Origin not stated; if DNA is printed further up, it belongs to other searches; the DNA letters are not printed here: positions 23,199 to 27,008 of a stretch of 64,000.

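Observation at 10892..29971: Candidate non-cellulosomal cohesin-dockerin-type surface enzyme system (or new C-terminal sorting tag) layered on T9SS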

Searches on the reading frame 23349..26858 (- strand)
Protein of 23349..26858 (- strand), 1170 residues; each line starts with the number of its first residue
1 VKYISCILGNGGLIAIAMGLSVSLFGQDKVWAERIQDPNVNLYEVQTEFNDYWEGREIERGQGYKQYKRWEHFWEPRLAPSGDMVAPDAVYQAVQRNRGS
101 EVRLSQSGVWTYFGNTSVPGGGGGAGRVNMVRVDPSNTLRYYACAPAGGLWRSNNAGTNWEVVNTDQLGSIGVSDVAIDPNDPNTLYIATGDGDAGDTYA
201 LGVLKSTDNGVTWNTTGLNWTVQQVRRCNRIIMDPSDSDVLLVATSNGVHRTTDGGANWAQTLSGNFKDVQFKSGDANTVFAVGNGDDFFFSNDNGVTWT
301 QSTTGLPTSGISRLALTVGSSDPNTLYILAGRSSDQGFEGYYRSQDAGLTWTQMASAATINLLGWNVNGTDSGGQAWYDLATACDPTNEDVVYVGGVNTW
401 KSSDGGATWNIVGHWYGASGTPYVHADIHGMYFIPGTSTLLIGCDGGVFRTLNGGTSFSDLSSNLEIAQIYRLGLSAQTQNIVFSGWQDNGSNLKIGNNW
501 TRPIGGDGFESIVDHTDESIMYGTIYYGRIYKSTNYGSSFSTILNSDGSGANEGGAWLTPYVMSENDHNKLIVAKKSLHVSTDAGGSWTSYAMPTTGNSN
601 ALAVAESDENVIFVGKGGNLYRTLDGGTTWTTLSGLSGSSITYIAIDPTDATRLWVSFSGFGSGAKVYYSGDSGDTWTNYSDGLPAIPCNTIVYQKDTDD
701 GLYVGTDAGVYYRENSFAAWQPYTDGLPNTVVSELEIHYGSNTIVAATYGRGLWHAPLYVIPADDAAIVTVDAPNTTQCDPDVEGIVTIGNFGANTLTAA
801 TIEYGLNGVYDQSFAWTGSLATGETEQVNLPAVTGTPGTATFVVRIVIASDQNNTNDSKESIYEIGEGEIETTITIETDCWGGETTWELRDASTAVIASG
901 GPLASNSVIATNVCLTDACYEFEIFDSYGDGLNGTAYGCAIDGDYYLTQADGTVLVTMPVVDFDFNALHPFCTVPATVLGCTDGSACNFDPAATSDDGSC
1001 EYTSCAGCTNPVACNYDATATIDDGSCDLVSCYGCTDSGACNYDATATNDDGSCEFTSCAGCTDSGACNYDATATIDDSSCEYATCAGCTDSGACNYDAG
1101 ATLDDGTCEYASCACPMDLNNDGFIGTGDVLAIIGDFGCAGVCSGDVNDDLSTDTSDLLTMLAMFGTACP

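Call 4: search_protein_families(library=pfam, proteins=[window:23349-26858:-], max_evalue=0.1)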
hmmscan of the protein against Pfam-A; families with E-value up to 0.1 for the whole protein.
window:23349-26858:- (1170 aa): 1 family
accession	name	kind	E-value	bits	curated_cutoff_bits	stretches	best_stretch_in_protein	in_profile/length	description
PF15902.12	Sortilin-Vps10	-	2.8e-31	109.2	33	4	249-358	3-116/446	Sortilin, neurotensin receptor 3,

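Call 5: search_protein_families(library=ncbifam, proteins=[window:23349-26858:-], max_evalue=0.1)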
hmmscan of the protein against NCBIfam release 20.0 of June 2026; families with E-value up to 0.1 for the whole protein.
window:23349-26858:- (1170 aa): 2 families
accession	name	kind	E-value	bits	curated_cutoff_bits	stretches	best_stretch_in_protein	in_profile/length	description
NF045728.1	glycosyl_F510_1955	equivalog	7e-38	130.3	175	5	515-656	101-237/246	F510_1955 family glycosylhydrolase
NF053688.1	BamI_Bacteroidota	equivalog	2.1e-09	37.2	370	2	196-335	181-320/452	BamI family beta-barrel-assembly machinery protein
